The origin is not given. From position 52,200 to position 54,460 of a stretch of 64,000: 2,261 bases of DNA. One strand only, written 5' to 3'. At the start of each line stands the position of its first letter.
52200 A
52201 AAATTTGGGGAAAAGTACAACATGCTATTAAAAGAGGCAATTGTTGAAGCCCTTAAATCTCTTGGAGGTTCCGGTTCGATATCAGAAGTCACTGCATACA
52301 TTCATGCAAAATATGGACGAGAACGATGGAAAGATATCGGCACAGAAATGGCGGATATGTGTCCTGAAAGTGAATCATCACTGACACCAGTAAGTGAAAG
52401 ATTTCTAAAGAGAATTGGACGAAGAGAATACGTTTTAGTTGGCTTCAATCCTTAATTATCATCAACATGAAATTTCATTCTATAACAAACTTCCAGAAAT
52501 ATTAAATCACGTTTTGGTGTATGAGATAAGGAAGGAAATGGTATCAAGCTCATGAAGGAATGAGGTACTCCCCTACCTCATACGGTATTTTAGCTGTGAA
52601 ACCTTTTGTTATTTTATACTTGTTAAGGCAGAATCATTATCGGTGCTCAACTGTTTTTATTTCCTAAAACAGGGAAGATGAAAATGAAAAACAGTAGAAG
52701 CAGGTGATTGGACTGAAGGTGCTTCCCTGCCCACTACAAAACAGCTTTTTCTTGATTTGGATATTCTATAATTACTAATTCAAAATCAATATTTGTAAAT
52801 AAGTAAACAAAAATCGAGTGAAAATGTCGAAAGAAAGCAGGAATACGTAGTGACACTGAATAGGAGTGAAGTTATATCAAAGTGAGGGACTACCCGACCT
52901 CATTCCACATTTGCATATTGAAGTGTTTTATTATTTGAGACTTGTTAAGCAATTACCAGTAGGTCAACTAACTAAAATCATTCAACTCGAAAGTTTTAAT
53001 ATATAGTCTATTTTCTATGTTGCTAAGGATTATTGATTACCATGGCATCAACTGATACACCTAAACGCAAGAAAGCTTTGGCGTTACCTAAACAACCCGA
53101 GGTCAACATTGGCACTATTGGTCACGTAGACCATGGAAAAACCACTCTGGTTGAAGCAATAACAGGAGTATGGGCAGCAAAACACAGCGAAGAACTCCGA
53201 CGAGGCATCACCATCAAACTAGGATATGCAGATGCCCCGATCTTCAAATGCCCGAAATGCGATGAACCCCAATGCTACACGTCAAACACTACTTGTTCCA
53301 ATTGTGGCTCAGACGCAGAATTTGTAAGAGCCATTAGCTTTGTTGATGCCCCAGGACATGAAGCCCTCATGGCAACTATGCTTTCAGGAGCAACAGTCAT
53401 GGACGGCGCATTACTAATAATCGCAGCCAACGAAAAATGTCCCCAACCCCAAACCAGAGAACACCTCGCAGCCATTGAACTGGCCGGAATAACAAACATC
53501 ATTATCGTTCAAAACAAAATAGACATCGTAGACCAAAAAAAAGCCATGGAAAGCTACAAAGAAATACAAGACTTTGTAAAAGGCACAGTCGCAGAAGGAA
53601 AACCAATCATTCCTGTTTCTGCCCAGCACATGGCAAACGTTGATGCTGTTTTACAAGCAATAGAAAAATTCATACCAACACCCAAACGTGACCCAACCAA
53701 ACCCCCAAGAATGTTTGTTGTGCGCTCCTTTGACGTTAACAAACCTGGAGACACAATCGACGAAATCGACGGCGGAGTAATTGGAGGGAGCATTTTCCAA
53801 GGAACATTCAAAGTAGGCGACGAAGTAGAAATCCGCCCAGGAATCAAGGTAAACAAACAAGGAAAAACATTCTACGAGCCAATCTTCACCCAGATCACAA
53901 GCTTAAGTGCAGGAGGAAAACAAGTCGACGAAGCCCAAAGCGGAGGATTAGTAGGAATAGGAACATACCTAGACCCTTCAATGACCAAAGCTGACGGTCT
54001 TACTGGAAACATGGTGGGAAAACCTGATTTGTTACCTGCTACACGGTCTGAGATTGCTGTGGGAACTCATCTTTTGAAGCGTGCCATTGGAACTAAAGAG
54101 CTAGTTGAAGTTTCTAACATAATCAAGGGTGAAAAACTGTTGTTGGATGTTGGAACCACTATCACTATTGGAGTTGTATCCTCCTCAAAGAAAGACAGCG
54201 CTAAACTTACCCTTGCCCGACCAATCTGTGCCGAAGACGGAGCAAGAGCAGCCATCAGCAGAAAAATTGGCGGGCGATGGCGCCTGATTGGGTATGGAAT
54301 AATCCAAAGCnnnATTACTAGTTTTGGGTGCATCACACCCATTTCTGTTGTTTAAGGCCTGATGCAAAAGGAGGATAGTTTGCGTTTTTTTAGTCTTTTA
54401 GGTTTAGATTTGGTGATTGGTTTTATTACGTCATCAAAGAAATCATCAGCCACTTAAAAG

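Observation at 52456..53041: Tandem array of three units with a conserved C-rich core in a 577-bp ORF-free gap just upstream of aIF2-gamma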

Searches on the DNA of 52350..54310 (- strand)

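Call 4: search_rna_families(source=window, start=52350, end=53150, threshold=evalue, max_evalue=10, show_alignments=3)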
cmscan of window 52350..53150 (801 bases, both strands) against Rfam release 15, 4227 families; matches with E-value up to 10: 4.
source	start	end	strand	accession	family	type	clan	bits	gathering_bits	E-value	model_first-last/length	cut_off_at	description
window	52430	52516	-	RF01604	plasmodium_snoR28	Gene; snRNA; snoRNA; CD-box;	-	20.1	63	2.9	1-78/78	no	small nucleolar RNA snoR28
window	52647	52700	+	RF03794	MIR5298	Gene; miRNA;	-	18.9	70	4.4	1-80/80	no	MIR5298 microRNA precursor family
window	52862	52900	+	RF01425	snoR121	Gene; snRNA; snoRNA; CD-box;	-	15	50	9.3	1-88/88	no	small nucleolar RNA snoR121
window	52671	52718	+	RF01306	sR52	Gene; snRNA; snoRNA; CD-box;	-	12.1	50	9.4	1-60/60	no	Small nucleolar RNA sR52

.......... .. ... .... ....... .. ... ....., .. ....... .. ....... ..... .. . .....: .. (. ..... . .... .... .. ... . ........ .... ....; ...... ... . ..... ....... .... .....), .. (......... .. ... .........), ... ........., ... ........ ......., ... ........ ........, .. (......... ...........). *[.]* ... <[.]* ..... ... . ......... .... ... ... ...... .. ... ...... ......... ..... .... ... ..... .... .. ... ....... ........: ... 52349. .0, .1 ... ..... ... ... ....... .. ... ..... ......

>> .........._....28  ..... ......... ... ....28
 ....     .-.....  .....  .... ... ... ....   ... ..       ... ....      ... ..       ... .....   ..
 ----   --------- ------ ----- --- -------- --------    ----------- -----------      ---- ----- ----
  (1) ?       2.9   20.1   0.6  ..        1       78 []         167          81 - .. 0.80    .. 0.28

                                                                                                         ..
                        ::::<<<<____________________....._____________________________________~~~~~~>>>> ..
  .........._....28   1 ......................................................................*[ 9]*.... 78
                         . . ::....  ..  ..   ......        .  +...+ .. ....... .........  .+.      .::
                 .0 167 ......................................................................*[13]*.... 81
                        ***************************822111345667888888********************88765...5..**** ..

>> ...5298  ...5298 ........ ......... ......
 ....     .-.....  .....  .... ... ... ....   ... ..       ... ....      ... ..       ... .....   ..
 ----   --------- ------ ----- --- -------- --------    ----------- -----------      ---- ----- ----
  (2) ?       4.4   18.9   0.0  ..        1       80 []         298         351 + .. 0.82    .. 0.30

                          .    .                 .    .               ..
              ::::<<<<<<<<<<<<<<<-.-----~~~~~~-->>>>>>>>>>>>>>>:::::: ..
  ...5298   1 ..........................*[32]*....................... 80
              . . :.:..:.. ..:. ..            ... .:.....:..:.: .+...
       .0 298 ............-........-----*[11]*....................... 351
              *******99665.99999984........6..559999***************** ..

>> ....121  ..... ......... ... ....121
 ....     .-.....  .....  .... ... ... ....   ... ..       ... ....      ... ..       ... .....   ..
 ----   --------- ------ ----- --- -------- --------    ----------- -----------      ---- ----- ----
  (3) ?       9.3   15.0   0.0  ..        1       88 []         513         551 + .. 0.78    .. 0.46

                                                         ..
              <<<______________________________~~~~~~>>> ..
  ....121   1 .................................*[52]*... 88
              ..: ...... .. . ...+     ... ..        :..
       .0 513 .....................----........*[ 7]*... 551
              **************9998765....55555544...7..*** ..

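Call 45: build_rna_model(alignment_id=A3, structure=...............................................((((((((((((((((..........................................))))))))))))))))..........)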
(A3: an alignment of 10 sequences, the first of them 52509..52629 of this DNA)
Model R1 built from alignment A3 (10 sequences, 131 columns); structure: as given.
model positions 121; base pairs 16; branch points 0; effective number of sequences 3.42; information 0.59 bits per position. Calibrated on 0.2 Mb of random sequence (short: E-values are rough).
structure used (alignment columns):
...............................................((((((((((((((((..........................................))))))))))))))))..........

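Call 46: search_with_rna_model(model_id=R1, sources=[window, L001, L002, L003, L004, L005, L006, L007, L008, L009, L010, L011, L012, L013, L014, L015, L016, L017, L018, L019, L020, L021, L022, L023, L024, L025, L026, L027, L028, L029, L030, L031, L032, L033, L034, L035, L036, L037, L038, L039, L040, L041, L047, L053, L054, L055, L056, L057, L058, L059, L060, L061, L062, L063, L064], max_evalue=10)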
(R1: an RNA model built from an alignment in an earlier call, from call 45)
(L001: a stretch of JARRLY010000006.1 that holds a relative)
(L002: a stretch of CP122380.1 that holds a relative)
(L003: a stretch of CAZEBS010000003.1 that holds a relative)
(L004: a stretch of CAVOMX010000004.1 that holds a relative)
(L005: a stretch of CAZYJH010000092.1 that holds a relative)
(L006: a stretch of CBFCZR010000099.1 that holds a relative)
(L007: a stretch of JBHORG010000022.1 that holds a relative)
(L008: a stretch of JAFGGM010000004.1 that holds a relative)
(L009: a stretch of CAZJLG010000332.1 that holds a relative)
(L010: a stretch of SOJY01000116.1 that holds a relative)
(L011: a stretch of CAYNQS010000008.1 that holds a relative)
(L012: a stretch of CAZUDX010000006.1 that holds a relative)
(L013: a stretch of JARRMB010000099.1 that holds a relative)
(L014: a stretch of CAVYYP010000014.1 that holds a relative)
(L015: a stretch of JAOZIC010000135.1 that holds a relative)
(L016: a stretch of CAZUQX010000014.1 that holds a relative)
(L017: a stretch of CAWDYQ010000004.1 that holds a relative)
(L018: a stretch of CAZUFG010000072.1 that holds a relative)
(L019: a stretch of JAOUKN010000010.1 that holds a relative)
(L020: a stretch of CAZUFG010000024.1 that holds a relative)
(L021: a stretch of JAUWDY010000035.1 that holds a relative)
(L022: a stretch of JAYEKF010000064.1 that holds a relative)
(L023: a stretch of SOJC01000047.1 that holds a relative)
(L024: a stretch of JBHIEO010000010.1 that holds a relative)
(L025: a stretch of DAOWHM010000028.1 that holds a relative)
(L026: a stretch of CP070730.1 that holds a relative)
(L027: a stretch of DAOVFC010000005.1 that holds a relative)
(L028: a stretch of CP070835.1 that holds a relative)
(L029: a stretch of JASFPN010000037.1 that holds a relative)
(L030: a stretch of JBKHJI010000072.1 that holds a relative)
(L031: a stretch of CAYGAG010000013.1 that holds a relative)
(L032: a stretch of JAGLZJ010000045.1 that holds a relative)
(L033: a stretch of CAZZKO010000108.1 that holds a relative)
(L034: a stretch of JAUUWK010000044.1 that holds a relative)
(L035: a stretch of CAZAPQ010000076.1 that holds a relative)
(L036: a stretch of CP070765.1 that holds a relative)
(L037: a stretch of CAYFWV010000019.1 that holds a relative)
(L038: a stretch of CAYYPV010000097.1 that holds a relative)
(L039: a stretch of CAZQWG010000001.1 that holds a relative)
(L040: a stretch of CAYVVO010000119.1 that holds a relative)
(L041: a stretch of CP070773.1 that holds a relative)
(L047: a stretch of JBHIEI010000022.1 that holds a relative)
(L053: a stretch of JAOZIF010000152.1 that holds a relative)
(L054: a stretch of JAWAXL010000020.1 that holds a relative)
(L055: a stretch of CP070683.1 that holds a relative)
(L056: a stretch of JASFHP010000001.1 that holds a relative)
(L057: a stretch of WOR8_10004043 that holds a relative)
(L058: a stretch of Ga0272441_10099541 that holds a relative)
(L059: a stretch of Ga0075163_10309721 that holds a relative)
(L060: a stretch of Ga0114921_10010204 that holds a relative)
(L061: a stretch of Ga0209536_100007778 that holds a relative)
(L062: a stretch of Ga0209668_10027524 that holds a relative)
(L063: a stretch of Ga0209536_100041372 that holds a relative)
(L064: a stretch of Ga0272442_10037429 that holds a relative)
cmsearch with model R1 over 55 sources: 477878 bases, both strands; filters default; matches with E-value up to 10: 29.
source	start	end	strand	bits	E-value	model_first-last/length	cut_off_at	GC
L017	3700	3817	-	124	5e-20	1-121/121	no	0.31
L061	916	1033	-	123.5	6.2e-20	1-121/121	no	0.31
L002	3611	3731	-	120.7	2.1e-19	1-121/121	no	0.36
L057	10280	10397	+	118.9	4.5e-19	1-121/121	no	0.31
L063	1571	1688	-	118.9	4.5e-19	1-121/121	no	0.31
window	52509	52629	-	118.4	5.7e-19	1-121/121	no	0.38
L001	3447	3567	-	116.8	1.1e-18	1-121/121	no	0.35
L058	1805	1925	-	116.8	1.1e-18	1-121/121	no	0.35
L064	729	849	-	116.8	1.1e-18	1-121/121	no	0.35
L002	3792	3912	-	104.8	2e-16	1-121/121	no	0.35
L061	3328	3445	-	86.9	4.8e-13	1-121/121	no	0.26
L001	3614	3742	-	85.6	8.6e-13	1-121/121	no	0.36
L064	896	1024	-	85.6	8.6e-13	1-121/121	no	0.36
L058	1972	2100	-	82.3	3.6e-12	1-121/121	no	0.36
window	52655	52781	-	69.4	9.7e-10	1-121/121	no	0.35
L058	2138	2269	-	30.9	0.017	1-121/121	no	0.39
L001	3780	3911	-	30.9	0.017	1-121/121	no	0.39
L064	1062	1193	-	30.9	0.017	1-121/121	no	0.39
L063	1534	1652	+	29.9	0.027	1-121/121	no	0.3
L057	10316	10434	-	28.9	0.041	1-121/121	no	0.3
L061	879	997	+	28.4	0.05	1-121/121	no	0.32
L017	3663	3781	+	22.1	0.77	1-121/121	no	0.34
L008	7832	7948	-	20.2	1.8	1-121/121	no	0.31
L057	6695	6804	-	18.6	3.5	1-121/121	no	0.31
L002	3763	3875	+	18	4.5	1-121/121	no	0.37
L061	4135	4251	+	17.2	6.6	1-121/121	no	0.33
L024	5285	5403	-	16.5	8.7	1-121/121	no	0.31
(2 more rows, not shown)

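Call 47: search_with_rna_model(model_id=R1, source=window, start=52790, end=53000, max_evalue=10, show_alignments=1)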
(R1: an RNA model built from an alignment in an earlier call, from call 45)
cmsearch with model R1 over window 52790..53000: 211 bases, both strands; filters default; matches with E-value up to 10: 1.
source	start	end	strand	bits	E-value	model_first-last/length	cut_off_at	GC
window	52819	52951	-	37.2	4.8e-07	1-121/121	no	0.37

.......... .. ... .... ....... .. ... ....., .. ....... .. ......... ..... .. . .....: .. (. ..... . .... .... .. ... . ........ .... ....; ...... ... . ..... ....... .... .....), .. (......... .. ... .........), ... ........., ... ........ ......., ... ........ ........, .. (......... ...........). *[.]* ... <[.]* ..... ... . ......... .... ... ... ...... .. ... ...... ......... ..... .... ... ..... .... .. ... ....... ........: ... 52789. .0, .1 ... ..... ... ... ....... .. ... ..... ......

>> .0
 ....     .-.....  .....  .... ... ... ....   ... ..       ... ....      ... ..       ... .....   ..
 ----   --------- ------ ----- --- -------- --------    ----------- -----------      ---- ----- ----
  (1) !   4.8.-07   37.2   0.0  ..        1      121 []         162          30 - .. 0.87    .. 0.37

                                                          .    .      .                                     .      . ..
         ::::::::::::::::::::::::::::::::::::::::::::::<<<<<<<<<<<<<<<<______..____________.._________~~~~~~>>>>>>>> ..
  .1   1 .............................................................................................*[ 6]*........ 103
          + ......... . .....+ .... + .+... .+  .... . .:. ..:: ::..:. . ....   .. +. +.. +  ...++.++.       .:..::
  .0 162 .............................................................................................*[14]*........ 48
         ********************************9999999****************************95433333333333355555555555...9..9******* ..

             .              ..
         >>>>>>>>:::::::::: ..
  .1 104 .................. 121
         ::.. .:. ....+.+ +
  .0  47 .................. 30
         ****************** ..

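Call 52: search_with_rna_model(model_id=R1, sources=[L065, L066, L067, L068, L069, L070, L071, L072, L073, L074, L075, L076, L077, L042, L043, L044, L045, L046, L048, L049, L050, L051, L052], max_evalue=1)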
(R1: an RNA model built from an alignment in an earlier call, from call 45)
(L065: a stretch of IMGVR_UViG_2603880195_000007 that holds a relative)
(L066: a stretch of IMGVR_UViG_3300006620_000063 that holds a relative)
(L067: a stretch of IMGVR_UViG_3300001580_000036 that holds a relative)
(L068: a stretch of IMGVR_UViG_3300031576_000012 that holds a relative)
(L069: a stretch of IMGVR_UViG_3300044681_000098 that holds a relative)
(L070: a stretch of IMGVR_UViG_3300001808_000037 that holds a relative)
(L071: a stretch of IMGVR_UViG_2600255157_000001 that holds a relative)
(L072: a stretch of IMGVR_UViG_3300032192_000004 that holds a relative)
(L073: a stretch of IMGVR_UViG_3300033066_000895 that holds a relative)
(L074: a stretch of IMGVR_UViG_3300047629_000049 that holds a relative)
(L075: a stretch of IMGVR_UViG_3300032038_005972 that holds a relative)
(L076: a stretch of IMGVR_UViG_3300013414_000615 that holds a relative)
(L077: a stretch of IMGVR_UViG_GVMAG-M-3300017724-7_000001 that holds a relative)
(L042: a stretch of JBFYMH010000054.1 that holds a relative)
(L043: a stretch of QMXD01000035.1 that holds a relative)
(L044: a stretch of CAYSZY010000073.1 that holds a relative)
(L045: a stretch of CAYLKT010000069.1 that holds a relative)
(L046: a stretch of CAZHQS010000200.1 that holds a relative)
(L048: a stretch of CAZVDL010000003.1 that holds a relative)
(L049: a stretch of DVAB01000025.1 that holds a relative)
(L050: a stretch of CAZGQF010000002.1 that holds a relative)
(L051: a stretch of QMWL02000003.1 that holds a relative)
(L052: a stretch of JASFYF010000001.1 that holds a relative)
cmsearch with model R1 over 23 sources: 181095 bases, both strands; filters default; matches with E-value up to 1: 0.
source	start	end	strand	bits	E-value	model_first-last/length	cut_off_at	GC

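Call 57: search_with_rna_model(model_id=R1, sources=[L078, L079, L080], max_evalue=1)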
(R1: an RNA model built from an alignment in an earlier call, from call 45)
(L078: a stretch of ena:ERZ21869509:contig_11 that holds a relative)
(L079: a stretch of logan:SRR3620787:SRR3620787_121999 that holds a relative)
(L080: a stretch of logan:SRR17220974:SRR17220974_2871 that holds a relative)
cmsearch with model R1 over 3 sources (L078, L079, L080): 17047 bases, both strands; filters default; matches with E-value up to 1: 3.
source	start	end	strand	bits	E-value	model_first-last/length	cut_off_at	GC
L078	2777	2911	-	81.9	1.5e-13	1-121/121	no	0.3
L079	2812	2926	-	23.7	0.014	1-121/121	no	0.29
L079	2632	2742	-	19.2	0.097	1-121/121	no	0.36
